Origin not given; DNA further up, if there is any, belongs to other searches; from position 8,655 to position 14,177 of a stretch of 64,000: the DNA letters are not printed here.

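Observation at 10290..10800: About 150-residue lineage-specific insertion in the RNA polymerase III largest subunit between the clamp and the active-site loop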

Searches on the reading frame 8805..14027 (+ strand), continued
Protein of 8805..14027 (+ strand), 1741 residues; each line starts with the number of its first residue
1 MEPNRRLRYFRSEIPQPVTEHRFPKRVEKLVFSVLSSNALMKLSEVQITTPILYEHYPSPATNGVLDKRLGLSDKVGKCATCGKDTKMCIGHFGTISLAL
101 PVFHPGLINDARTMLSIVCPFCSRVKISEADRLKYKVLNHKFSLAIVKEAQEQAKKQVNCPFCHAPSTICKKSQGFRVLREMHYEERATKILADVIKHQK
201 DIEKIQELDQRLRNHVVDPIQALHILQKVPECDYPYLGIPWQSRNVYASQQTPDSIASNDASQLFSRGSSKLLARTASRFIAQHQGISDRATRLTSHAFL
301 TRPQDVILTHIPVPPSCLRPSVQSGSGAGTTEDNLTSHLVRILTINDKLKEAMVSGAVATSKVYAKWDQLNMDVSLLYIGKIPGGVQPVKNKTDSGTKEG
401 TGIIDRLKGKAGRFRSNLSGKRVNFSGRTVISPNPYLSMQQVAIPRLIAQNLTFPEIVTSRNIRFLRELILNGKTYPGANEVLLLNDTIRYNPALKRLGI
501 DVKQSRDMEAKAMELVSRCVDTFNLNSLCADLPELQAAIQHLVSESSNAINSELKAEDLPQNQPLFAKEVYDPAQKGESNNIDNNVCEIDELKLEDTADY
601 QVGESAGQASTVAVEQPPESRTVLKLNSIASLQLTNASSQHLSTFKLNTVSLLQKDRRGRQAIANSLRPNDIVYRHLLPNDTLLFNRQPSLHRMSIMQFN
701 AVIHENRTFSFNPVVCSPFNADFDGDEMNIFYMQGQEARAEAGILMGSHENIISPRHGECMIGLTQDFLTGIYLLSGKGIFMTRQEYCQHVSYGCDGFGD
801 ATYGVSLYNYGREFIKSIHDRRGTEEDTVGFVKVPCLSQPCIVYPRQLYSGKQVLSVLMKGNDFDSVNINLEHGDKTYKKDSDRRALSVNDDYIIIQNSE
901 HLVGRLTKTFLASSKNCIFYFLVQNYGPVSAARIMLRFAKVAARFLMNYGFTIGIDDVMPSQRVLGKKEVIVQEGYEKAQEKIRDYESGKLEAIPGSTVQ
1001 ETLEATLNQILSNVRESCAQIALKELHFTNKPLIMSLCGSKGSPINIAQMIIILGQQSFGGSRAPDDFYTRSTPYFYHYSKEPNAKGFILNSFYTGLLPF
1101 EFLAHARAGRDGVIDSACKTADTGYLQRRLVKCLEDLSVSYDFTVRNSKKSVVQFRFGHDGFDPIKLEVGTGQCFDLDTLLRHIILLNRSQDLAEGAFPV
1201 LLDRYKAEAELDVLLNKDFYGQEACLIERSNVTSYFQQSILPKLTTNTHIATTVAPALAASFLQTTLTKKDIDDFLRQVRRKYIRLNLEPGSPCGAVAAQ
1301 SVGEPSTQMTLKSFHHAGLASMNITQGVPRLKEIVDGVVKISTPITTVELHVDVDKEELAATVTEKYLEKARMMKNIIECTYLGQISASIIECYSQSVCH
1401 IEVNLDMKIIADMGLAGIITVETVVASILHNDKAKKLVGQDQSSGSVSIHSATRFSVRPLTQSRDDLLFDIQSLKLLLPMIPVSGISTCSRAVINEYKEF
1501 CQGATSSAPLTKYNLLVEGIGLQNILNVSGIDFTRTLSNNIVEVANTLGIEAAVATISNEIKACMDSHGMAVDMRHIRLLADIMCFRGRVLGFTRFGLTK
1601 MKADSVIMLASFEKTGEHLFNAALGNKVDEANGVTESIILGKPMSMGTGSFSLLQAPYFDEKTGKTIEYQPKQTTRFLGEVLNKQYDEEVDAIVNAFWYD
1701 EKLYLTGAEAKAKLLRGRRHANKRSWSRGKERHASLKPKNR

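Call 68: list_cluster_members(proteins=[window:8805-14027:+, P0001, P0002])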
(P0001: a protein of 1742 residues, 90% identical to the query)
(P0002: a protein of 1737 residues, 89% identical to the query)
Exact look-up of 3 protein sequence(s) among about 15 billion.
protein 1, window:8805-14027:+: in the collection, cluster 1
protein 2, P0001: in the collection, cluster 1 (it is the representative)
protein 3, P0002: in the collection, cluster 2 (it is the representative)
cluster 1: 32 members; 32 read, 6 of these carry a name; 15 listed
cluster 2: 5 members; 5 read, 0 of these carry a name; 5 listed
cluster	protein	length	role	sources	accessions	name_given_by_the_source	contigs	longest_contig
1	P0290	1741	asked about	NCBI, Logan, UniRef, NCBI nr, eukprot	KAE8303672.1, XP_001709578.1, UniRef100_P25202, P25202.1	DNA-directed RNA polymerase subunit A [Giardia duodenalis] | DNA-directed RNA polymerase III subunit RPC1 n=2 Tax=Giardia intestinalis TaxID=5741 ... | DNA-directed RNA polymerase subunit A' [Giardia intestinalis]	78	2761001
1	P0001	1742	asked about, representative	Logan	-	-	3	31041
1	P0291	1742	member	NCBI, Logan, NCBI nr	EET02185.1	DNA-directed RNA polymerase subunit A' [Giardia duodenalis ATCC 50581] | DNA-directed RNA polymerase subunit A' [Giardia intestinalis ATCC 50581]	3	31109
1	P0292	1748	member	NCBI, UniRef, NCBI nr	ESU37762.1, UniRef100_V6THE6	DNA-directed RNA polymerase [Giardia duodenalis] | DNA-directed RNA polymerase subunit n=1 Tax=Giardia intestinalis TaxID=5741 ... | DNA-directed RNA polymerase [Giardia intestinalis]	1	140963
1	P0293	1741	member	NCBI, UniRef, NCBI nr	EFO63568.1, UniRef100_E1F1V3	DNA-directed RNA polymerase subunit A' [Giardia lamblia P15] | DNA-directed RNA polymerase subunit n=1 Tax=Giardia intestinalis (strain P15) ...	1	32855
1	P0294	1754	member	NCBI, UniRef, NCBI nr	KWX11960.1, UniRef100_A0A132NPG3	DNA-directed RNA polymerase subunit A' [Giardia duodenalis assemblage B] | DNA-directed RNA polymerase subunit n=1 Tax=Giardia duodenalis assemblage B TaxID=1394984 ... | DNA-directed RNA polymerase subunit A' [Giardia intestinalis assemblage B]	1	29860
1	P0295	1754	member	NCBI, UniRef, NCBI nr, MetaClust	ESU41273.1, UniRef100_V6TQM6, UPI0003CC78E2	DNA-directed RNA polymerase [Giardia duodenalis] | DNA-directed RNA polymerase subunit n=2 Tax=Giardia intestinalis TaxID=5741 ... | DNA-directed RNA polymerase [Giardia intestinalis]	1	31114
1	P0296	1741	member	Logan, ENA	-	-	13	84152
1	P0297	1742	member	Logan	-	-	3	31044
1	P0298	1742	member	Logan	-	-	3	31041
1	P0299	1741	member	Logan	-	-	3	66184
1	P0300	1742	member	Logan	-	-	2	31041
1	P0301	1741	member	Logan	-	-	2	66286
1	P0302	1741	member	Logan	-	-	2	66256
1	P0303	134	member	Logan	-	-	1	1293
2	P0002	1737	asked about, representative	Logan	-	-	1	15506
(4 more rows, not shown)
